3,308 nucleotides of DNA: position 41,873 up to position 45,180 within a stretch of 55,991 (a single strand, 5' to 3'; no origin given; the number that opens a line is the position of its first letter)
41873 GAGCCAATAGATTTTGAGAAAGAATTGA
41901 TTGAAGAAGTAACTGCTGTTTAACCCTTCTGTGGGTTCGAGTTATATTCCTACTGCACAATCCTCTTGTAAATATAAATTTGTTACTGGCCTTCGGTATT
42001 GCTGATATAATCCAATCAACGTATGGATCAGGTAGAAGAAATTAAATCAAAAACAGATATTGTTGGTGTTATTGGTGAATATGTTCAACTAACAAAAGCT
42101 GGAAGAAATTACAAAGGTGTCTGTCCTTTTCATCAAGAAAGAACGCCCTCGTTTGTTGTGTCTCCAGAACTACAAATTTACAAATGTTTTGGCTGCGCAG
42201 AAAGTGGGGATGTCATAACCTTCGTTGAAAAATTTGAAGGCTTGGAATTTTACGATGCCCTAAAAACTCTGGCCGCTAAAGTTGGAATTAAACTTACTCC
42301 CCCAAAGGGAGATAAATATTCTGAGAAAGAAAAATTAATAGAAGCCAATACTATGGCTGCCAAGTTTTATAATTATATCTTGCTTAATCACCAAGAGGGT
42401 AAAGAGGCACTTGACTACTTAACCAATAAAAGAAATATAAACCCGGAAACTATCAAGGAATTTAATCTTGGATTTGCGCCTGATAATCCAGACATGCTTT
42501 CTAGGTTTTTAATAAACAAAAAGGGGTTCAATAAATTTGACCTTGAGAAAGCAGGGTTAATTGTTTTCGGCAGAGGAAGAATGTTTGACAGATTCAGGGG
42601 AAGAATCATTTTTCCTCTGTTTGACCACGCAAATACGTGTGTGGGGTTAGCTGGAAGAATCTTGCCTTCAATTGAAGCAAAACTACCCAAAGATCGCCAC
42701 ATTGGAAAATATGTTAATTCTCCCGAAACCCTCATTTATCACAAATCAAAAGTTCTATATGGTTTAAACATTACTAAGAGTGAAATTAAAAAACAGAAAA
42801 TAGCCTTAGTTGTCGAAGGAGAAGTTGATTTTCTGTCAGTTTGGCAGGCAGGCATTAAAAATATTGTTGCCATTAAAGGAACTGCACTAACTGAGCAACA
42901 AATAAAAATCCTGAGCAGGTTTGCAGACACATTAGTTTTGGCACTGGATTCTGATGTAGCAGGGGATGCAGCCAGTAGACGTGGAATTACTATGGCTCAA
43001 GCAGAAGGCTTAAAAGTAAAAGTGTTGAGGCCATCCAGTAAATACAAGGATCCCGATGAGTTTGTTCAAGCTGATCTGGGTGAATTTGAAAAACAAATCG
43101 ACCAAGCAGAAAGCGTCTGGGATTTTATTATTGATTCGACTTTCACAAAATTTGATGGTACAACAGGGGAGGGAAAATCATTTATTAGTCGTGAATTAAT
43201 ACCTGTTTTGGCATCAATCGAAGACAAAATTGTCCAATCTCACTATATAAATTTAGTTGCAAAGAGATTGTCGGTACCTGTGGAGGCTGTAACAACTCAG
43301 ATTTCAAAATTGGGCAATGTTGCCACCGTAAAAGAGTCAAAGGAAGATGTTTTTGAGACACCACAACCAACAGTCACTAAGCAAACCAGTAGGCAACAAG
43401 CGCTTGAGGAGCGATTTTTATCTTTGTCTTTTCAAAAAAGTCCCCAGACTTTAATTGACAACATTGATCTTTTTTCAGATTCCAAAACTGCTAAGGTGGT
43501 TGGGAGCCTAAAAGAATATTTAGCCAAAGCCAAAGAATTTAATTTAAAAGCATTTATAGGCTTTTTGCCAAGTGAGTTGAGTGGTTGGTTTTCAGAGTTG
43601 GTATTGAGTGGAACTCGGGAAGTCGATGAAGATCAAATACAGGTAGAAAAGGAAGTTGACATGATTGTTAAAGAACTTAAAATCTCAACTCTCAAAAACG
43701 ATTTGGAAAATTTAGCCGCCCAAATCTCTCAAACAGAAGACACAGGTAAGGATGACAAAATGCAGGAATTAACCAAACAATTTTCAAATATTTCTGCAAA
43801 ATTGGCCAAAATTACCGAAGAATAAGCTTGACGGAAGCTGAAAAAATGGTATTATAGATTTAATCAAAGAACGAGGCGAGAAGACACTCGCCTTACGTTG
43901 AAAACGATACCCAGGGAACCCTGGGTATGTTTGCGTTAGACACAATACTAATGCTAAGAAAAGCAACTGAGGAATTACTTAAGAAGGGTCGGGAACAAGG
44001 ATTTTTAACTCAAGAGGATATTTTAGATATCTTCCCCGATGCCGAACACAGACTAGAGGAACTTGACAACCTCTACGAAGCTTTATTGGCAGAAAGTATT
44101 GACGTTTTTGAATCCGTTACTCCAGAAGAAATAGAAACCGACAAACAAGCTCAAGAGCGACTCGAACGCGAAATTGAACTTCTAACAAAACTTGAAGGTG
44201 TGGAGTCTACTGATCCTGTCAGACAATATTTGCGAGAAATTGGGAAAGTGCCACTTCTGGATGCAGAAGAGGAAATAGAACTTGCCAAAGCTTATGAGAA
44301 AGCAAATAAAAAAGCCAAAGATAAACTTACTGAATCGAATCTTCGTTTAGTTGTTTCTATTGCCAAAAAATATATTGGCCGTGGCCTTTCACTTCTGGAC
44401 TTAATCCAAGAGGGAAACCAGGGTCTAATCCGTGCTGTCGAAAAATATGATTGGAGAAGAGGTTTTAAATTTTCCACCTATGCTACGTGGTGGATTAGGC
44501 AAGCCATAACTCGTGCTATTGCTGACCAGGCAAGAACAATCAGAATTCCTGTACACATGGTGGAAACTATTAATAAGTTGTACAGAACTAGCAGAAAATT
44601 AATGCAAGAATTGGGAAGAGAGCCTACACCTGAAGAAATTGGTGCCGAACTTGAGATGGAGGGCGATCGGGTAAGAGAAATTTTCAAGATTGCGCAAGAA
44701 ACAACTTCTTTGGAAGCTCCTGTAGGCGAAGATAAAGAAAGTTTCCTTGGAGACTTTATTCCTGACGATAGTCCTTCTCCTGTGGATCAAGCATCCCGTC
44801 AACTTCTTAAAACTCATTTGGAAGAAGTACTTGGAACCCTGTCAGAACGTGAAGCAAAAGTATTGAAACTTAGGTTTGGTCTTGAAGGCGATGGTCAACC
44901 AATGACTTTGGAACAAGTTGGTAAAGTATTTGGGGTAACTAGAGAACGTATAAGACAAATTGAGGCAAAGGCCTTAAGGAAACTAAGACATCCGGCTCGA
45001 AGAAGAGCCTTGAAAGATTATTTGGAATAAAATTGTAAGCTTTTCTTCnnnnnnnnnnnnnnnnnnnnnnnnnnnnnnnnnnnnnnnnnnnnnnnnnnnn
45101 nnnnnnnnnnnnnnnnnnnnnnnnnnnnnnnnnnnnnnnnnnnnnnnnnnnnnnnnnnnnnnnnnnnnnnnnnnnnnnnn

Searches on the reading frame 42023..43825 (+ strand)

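Call 36: search_protein_families(library=pfam, max_evalue=0.0001, proteins=[window:42023-43825:+])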
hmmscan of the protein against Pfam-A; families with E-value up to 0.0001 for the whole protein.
window:42023-43825:+ (600 aa): 6 families
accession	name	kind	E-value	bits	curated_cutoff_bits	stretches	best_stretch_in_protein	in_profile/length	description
PF01807.25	Zn_ribbon_DnaG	-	1.2e-35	121.7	24.9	1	3-91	5-93/98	CHC2 zinc finger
PF08275.17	DNAG_N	-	8e-33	113.7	26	1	119-250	4-126/128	DNA primase catalytic core, N-terminal domain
PF13155.12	Toprim_2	-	1e-21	77.5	22.1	1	263-347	2-87/88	Toprim-like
PF13662.12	Toprim_4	-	2.2e-16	60.3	25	1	261-335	3-84/85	Toprim domain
PF01751.28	Toprim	-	2.3e-09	37.7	23.1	1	262-328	3-82/96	Toprim domain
PF10410.14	DnaB_bind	-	1.6e-08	35.1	20.6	1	367-421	2-56/56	DnaB-helicase binding domain of primase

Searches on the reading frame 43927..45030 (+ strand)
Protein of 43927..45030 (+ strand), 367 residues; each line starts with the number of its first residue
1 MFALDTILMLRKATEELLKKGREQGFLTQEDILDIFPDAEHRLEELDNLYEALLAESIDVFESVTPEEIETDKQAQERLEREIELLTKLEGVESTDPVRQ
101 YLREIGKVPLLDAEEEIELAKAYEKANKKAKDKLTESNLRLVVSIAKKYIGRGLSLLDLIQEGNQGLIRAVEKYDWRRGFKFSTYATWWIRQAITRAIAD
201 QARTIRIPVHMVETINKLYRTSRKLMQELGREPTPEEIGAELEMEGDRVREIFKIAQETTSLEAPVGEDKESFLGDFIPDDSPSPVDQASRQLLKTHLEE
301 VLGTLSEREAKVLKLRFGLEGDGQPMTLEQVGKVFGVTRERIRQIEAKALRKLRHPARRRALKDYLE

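Call 37: search_protein_families(library=pfam, max_evalue=0.0001, proteins=[window:43927-45030:+])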
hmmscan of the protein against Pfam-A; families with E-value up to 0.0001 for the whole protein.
window:43927-45030:+ (367 aa): 5 families
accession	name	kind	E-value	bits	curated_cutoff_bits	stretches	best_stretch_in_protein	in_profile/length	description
PF04539.22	Sigma70_r3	-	1.8e-25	89.2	25.3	1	213-288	1-77/78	Sigma-70 region 3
PF04542.20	Sigma70_r2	-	8.3e-23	80.4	24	1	135-204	2-71/71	Sigma-70 region 2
PF04545.22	Sigma70_r4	-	1e-19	70.2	24.1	1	301-355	1-50/50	Sigma-70, region 4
PF00140.25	Sigma70_r1_2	-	2.5e-15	56.6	22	1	96-126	1-31/34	Sigma-70 factor, region 1.2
PF03979.19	Sigma70_r1_1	-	2.8e-10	40.4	22.5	1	13-76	6-71/81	Sigma-70 factor, region 1.1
